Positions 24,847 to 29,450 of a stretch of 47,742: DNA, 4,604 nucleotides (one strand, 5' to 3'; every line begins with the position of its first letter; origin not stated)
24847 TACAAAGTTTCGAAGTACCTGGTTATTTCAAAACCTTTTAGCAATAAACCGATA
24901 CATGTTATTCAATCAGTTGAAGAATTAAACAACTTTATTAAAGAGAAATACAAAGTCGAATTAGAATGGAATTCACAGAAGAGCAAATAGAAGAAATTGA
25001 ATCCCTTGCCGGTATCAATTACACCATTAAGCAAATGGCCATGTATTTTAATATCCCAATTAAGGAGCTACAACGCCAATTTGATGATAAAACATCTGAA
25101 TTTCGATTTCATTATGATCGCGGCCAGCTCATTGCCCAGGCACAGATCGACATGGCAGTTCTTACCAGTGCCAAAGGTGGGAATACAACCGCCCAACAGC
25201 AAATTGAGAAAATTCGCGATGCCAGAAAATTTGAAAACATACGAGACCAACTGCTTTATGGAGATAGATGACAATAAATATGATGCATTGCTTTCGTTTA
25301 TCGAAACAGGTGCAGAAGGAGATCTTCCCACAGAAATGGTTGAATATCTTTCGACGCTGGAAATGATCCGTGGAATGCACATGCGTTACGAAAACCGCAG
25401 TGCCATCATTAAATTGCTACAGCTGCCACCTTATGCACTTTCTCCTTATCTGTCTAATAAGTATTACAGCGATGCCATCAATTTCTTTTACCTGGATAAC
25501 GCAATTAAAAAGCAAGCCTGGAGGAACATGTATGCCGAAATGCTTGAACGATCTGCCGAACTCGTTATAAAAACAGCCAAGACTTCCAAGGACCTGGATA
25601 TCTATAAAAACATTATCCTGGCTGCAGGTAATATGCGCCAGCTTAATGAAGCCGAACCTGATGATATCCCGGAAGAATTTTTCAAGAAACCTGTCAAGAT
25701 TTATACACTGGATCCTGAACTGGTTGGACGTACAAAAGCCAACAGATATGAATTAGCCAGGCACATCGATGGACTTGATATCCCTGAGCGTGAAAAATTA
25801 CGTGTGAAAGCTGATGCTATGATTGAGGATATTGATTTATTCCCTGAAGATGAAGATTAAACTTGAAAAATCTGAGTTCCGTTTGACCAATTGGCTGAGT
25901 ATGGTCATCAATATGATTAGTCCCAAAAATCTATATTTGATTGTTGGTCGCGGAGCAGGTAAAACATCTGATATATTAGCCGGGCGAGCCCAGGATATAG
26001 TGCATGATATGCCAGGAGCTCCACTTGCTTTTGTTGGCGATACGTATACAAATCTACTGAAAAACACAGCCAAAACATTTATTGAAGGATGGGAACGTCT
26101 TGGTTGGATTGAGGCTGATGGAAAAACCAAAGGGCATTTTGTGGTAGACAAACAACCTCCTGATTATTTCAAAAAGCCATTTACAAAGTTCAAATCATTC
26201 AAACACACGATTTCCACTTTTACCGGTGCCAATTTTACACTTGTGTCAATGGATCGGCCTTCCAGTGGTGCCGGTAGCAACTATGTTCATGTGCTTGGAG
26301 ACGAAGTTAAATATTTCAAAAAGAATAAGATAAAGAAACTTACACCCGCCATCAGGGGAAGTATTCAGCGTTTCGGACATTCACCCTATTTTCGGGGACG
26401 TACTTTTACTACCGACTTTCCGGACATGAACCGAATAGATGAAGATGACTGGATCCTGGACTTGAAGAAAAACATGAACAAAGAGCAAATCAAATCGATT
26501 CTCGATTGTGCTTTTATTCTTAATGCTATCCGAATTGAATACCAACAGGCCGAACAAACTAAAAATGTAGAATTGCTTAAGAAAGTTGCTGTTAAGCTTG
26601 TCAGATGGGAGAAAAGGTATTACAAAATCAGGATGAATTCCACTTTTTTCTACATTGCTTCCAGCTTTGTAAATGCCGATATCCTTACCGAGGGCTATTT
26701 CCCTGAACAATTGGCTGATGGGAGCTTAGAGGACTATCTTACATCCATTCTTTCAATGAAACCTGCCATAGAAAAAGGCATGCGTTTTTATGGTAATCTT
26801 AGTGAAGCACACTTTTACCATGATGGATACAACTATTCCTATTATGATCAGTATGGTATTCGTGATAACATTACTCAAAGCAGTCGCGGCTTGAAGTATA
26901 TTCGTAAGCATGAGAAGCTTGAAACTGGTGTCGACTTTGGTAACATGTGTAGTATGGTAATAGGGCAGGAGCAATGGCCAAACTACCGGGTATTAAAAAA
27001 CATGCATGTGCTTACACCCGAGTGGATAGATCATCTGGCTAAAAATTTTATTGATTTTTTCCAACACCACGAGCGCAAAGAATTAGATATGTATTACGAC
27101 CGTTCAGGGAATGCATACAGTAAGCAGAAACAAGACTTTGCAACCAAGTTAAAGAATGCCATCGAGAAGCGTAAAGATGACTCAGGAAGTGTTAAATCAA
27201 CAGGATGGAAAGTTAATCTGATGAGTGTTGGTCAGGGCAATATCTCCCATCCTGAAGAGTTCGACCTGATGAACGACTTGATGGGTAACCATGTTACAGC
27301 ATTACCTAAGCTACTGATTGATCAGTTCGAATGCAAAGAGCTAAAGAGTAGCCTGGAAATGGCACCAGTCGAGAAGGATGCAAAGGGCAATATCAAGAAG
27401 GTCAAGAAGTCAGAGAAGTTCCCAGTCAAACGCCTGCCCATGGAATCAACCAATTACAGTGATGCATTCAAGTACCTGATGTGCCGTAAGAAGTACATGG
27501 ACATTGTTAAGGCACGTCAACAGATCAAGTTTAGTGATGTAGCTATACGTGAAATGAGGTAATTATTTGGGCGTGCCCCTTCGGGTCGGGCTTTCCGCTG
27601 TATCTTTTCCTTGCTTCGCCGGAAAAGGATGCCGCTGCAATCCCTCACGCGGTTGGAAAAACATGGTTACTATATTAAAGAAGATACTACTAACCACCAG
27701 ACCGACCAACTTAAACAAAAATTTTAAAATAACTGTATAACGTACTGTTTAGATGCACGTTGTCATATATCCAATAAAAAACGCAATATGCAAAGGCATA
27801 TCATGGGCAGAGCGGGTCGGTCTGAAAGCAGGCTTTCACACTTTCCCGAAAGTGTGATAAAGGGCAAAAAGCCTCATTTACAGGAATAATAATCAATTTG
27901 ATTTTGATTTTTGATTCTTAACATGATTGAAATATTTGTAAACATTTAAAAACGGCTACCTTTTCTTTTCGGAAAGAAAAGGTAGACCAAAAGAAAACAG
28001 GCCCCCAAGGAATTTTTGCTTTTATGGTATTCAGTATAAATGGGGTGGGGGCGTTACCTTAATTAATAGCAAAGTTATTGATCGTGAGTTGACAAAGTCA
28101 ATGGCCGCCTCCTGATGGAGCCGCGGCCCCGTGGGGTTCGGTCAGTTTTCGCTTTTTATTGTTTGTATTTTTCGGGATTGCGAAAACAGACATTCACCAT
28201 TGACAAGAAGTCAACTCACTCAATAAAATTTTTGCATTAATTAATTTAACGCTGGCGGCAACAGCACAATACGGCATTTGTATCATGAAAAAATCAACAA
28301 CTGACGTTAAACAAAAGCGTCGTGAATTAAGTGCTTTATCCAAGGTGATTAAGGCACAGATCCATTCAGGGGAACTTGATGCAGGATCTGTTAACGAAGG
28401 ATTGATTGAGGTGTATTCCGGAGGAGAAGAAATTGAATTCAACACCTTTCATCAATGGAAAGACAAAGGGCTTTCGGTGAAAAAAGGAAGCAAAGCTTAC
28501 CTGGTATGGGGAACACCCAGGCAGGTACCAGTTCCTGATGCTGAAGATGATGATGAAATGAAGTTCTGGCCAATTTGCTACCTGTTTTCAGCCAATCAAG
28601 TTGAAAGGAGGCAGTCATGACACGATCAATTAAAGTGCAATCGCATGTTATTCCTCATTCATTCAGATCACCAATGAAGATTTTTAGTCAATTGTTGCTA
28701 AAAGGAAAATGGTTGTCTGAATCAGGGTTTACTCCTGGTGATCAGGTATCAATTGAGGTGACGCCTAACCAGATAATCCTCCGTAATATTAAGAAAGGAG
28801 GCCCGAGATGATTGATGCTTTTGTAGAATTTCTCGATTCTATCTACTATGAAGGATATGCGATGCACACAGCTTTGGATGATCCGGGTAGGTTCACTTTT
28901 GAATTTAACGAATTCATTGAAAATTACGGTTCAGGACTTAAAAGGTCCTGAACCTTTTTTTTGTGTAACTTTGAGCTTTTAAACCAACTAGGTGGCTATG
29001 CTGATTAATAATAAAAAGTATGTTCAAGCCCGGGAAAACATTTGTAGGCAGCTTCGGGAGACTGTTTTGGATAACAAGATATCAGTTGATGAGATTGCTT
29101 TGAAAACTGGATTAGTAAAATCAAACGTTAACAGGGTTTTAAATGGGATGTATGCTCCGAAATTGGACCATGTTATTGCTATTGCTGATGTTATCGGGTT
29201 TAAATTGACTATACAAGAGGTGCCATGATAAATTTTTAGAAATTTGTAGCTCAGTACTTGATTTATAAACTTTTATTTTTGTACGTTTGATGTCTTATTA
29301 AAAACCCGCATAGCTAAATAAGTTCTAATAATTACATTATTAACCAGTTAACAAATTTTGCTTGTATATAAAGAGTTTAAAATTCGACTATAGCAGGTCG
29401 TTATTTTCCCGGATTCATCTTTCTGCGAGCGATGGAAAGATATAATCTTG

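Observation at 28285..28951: Translationally coupled three-gene operon (ArdC-N-like, SymE-like and a 47-aa acidic protein) with strong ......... ribosome-binding sites in an otherwise SD-poor genome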

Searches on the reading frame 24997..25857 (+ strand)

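Call 94: search_protein_families(library=phrogs, proteins=[window:24997-25857:+], max_evalue=0.1)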
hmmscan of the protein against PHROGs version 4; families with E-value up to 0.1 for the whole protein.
window:24997-25857:+ (287 aa): 2 families
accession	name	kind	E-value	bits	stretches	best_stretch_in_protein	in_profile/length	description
phrog_20504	-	unknown function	1.6e-41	143.4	1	89-285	4-203/212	-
phrog_2549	-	unknown function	0.057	14.5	0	159-205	11-57/80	-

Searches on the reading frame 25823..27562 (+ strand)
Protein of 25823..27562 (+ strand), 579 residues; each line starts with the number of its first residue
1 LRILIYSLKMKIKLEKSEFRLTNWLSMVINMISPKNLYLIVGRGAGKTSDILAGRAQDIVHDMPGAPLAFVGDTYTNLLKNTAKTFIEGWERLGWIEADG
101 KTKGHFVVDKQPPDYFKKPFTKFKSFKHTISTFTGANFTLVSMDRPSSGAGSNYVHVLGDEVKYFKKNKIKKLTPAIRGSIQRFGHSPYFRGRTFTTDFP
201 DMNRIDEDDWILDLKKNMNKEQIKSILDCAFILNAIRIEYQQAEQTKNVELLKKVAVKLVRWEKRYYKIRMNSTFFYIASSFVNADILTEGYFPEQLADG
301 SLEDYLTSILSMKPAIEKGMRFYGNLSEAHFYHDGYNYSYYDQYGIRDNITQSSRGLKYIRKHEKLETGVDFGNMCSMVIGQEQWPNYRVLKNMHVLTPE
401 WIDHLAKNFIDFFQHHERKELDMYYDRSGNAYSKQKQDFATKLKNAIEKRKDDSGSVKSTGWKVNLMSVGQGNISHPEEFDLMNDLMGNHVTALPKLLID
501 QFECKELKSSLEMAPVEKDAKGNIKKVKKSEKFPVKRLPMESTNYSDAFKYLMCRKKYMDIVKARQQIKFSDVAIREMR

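Call 21: search_protein_families(library=phrogs, proteins=[window:25823-27562:+], max_evalue=0.00001)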
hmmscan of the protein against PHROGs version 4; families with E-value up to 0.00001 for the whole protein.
window:25823-27562:+ (579 aa): 0 families

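Call 114: search_protein_families(library=pfam, proteins=[window:25823-27559:+], max_evalue=0.01)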
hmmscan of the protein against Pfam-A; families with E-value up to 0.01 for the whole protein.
window:25823-27559:+ (579 aa): 0 families

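Call 115: search_solved_structures(query=window:25823-27559:+, max_evalue=1)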
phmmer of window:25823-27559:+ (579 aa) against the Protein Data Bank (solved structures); distinct sequences matched with E-value up to 1: 0.

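Call 117: search_dna_similar(query=window:25823-27559:+, collection=phages, mode=protein, max_rows=12)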
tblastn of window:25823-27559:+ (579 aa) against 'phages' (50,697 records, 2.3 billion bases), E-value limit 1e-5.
Records with a match: 48; places in all: 48; records where one place covers at least 80% of the query: 48.
Best place of each record, by identity: <60% 48.
By first word of the organism name: Porphyromonas 18; Flavobacterium 13; Cellulophaga 9; Bacteriophage 3; Microcystis 2; Polaribacter 2; Bacteroides 1.
By host as written in the record: Cellulophaga sp. HaHaR_3_176 9; - 3; Flavobacterium sp. LMO6 2; Flavobacterium psychrophilum MH1 2; Flavobacterium psychrophilum T23 2; Flavobacterium psychrophilum A2 2; Flavobacterium psychrophilum strain MH1 2; Porphyromonas gingivalis ATCC 49417 2; and 22 more.
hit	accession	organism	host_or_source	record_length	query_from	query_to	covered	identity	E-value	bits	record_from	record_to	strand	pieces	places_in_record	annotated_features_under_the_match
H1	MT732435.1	Cellulophaga phage Ingeline_1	Cellulophaga sp. HaHaR_3_176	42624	15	571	96%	44.8%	2e-138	449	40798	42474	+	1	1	hypothetical protein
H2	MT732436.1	Cellulophaga phage Ingeline_2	Cellulophaga sp. HaHaR_3_176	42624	15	571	96%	44.8%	2e-138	449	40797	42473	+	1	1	hypothetical protein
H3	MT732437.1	Cellulophaga phage Ingeline_3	Cellulophaga sp. HaHaR_3_176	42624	15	571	96%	44.8%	2e-138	449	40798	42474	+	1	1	hypothetical protein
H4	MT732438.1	Cellulophaga phage Ingeline_4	Cellulophaga sp. HaHaR_3_176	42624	15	571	96%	44.8%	2e-138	449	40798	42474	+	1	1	hypothetical protein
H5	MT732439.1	Cellulophaga phage Ingeline_5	Cellulophaga sp. HaHaR_3_176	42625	15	571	96%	44.8%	2e-138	449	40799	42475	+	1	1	hypothetical protein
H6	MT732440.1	Cellulophaga phage Ingeline_6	Cellulophaga sp. HaHaR_3_176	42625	15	571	96%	44.8%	2e-138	449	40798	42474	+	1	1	hypothetical protein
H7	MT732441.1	Cellulophaga phage Ingeline_7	Cellulophaga sp. HaHaR_3_176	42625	15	571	96%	44.8%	2e-138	449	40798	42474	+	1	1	hypothetical protein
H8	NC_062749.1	Cellulophaga phage Ingeline_1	Cellulophaga sp. HaHaR_3_176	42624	15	571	96%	44.8%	2e-138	449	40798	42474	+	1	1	hypothetical protein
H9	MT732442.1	Cellulophaga phage Ingeline_8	Cellulophaga sp. HaHaR_3_176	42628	15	571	96%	44.8%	2e-138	449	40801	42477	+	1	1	hypothetical protein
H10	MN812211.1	Flavobacterium phage vB_FspS_laban6-1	Flavobacterium sp. LMO6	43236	9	572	97%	44.2%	6e-139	451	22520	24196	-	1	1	hypothetical protein (x2)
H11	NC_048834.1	Flavobacterium phage vB_FspS_laban6-1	Flavobacterium sp. LMO6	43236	9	572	97%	44.2%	6e-139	451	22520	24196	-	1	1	hypothetical protein (x2)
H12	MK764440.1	Flavobacterium phage FPSV-F7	Flavobacterium psychrophilum 990512-1/1B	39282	4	561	96%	42.5%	9e-133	433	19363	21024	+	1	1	hypothetical protein (x2)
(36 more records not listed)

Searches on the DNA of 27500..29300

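Call 71: search_rna_families(source=window, start=27500, end=29300, threshold=evalue, max_evalue=1)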
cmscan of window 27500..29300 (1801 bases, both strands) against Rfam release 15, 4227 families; matches with E-value up to 1: 4.
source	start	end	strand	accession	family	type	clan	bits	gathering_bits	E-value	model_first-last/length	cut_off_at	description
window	27580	27658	-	RF01705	Flavo-1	Gene; sRNA;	-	51.6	42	8.4e-10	1-76/76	no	Flavo-1 RNA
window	27896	27998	+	RF04329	snoMe18S-C1367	Gene; snRNA; snoRNA; CD-box;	-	21.7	101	0.46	1-110/110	no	Drosophila C/D box small nucleolar RNA snoMe18S-C1367 family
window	27868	28014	+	RF02590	Spy1186876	Gene; sRNA;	-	20.9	208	0.071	1-243/243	no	S. pyogenes small RNA 1186876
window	27997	28051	-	RF01866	ceN33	Gene; snRNA; snoRNA; CD-box;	-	20.4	75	0.25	59-113/118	no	C. elegans snoRNA ceN33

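Call 81: search_rna_families(source=window, start=27540, end=27700, threshold=gathering, show_alignments=1)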
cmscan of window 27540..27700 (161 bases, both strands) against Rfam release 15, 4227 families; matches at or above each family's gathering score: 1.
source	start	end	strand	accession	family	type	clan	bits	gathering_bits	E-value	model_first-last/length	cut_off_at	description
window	27580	27658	-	RF01705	Flavo-1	Gene; sRNA;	-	51.6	42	7.5e-11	1-76/76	no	Flavo-1 RNA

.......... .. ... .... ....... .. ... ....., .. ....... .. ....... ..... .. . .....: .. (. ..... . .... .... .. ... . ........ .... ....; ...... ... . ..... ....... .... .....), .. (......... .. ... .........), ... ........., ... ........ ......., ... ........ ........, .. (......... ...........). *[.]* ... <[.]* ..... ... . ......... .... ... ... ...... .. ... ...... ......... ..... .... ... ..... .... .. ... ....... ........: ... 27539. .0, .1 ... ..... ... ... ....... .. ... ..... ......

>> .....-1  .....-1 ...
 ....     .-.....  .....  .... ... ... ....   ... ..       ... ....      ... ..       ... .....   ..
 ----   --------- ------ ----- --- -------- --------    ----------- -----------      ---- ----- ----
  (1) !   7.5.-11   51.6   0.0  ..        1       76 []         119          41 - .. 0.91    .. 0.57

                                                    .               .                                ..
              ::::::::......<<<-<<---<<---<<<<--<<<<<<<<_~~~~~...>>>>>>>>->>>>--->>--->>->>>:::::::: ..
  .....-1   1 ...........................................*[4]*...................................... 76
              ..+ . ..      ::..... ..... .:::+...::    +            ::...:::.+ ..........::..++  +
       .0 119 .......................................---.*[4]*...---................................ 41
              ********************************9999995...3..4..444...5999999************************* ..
